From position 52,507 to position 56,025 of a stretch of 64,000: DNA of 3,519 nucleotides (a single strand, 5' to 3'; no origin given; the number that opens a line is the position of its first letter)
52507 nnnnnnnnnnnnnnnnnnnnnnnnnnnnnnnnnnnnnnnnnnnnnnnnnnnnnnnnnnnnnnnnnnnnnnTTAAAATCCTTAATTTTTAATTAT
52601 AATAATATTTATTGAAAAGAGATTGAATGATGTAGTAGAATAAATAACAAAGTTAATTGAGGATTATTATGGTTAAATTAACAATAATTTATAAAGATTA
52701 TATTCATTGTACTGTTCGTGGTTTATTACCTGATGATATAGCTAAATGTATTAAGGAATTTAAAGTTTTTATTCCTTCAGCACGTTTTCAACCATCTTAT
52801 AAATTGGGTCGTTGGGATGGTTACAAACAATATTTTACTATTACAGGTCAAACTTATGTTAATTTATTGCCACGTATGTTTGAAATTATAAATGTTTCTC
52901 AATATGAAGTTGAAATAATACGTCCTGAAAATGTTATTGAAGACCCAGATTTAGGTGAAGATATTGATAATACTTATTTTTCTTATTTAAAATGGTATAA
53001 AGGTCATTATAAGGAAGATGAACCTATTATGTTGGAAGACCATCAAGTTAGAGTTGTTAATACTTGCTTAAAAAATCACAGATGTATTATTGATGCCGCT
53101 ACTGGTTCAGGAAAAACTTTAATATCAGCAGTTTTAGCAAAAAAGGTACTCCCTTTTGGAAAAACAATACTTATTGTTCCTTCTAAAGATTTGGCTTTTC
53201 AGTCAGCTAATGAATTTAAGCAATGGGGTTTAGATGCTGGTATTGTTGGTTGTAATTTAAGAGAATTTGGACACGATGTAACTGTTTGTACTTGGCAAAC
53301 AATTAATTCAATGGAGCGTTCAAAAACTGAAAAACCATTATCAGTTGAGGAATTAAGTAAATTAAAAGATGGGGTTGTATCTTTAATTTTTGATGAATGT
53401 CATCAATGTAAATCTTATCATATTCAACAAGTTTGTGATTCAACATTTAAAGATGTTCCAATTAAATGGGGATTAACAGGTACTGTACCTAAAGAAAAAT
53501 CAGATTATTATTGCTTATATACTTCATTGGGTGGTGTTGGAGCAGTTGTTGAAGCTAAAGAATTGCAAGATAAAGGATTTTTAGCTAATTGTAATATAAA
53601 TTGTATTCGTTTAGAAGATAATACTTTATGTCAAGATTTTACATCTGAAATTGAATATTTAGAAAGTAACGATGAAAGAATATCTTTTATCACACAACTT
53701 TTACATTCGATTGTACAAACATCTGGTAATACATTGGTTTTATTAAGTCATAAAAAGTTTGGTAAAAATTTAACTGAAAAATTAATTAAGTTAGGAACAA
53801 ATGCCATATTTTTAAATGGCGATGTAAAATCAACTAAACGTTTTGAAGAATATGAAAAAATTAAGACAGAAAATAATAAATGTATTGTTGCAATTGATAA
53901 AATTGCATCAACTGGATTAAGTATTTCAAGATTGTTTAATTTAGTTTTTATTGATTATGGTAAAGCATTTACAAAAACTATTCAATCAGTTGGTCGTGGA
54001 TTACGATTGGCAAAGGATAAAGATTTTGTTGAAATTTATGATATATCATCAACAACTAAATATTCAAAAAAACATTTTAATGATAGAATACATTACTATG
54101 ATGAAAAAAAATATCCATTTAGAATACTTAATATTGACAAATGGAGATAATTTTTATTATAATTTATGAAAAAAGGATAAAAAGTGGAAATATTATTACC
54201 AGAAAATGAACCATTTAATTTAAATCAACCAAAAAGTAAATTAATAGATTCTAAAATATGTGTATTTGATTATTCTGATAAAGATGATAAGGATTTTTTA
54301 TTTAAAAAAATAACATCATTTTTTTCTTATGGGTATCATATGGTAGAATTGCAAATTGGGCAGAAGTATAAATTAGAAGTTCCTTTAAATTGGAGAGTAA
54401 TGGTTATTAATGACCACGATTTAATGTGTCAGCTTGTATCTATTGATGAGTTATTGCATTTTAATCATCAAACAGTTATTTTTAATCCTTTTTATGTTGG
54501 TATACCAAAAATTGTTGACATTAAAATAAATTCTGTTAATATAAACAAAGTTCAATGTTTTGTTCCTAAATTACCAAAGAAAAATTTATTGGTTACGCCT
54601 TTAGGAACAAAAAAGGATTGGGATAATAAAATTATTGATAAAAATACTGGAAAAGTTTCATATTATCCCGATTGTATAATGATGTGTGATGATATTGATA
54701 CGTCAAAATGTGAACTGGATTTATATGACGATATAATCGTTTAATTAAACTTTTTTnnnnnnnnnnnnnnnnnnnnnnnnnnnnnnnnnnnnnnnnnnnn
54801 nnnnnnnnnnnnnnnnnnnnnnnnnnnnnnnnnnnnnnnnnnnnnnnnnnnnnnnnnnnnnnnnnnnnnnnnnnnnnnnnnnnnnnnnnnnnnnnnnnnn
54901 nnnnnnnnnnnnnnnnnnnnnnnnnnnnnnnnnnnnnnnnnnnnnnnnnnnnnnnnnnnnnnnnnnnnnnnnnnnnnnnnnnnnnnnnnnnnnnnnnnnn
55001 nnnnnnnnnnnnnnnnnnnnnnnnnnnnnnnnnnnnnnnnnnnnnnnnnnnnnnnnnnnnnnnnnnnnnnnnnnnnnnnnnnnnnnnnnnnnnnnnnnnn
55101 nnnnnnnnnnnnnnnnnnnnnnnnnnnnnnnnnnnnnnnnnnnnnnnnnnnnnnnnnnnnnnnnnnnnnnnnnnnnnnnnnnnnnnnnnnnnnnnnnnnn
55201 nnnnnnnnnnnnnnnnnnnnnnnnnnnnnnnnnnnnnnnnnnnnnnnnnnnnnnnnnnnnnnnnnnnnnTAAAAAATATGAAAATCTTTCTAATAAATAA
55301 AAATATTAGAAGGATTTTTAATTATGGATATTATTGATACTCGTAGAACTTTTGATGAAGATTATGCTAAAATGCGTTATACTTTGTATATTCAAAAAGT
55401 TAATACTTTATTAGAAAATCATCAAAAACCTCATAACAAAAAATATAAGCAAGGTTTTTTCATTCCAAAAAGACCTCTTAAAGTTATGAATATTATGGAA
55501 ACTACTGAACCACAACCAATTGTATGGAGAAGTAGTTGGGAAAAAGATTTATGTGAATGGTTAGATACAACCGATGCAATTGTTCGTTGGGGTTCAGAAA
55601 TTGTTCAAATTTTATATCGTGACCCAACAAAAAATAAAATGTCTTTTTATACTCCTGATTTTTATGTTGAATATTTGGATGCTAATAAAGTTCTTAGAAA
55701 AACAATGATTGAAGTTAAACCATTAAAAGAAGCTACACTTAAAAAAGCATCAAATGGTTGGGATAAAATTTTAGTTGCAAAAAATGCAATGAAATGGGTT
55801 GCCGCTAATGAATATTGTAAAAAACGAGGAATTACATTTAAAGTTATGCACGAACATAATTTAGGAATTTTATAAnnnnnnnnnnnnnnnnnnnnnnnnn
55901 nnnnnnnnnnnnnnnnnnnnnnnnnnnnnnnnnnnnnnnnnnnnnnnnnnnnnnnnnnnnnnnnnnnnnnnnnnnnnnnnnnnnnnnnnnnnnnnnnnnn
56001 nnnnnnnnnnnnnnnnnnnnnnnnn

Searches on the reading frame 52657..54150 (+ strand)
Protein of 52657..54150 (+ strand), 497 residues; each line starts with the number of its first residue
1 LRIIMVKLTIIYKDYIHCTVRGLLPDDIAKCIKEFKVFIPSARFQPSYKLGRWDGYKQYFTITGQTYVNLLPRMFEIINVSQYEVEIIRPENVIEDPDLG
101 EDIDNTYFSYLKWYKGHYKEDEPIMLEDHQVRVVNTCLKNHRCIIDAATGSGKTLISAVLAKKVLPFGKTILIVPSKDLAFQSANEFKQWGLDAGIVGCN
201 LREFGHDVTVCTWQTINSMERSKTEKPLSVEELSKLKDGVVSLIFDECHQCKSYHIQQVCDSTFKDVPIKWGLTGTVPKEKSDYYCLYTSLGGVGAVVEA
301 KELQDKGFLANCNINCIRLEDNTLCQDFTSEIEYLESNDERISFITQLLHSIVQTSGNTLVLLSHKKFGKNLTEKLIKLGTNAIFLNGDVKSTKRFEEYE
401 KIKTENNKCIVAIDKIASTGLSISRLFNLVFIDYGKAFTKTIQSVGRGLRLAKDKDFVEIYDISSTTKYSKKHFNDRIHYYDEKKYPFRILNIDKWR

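Call 27: search_protein_families(library=phrogs, proteins=[window:52657-54150:+], max_evalue=0.001)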
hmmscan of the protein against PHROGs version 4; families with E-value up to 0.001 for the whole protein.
window:52657-54150:+ (497 aa): 9 families
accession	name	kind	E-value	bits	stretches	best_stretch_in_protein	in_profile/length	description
phrog_16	-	DNA, RNA and nucleotide metabolism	3.3e-71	241.7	1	61-490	238-621/986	DNA helicase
phrog_9690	-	DNA, RNA and nucleotide metabolism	8.6e-46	157.4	1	240-493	41-304/306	DNA helicase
phrog_16259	-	DNA, RNA and nucleotide metabolism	8.2e-25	88.7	1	7-277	3-261/330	DNA helicase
phrog_62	-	DNA, RNA and nucleotide metabolism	1.4e-16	60.2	1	119-277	690-849/1881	DNA helicase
phrog_14619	-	DNA, RNA and nucleotide metabolism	5.7e-10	40.2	1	40-187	38-185/314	DNA helicase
phrog_17901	-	DNA, RNA and nucleotide metabolism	1.9e-06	29.3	1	401-489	5-99/109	DNA helicase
phrog_3830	-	unknown function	3.7e-06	26.4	1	148-284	298-442/1032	-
phrog_2488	-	DNA, RNA and nucleotide metabolism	5.7e-06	26.4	1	133-189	26-93/579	DNA helicase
phrog_6819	-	DNA, RNA and nucleotide metabolism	8.5e-06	25.5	1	125-189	20-83/645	Holliday junction branch migration helicase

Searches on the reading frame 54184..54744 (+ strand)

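Call 52: search_protein_families(library=phrogs, proteins=[window:54184-54744:+], max_evalue=0.001)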
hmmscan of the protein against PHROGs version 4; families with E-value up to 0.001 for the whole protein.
window:54184-54744:+ (186 aa): 1 family
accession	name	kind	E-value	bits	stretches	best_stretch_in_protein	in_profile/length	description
phrog_11279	-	unknown function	5.8e-25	89.1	1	1-157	1-155/166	-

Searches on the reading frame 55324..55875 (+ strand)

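Call 52: search_protein_families(library=phrogs, proteins=[window:55324-55875:+], max_evalue=0.001)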
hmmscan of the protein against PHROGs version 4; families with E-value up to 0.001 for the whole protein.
window:55324-55875:+ (183 aa): 3 families
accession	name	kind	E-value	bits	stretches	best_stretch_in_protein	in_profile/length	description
phrog_218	-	connector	1.1e-32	114.1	1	40-181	2-142/148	head closure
phrog_14892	-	connector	3.9e-10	41.2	1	78-180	2-110/117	head closure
phrog_15137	-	DNA, RNA and nucleotide metabolism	4.2e-07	30.8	1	60-132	121-187/236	endonuclease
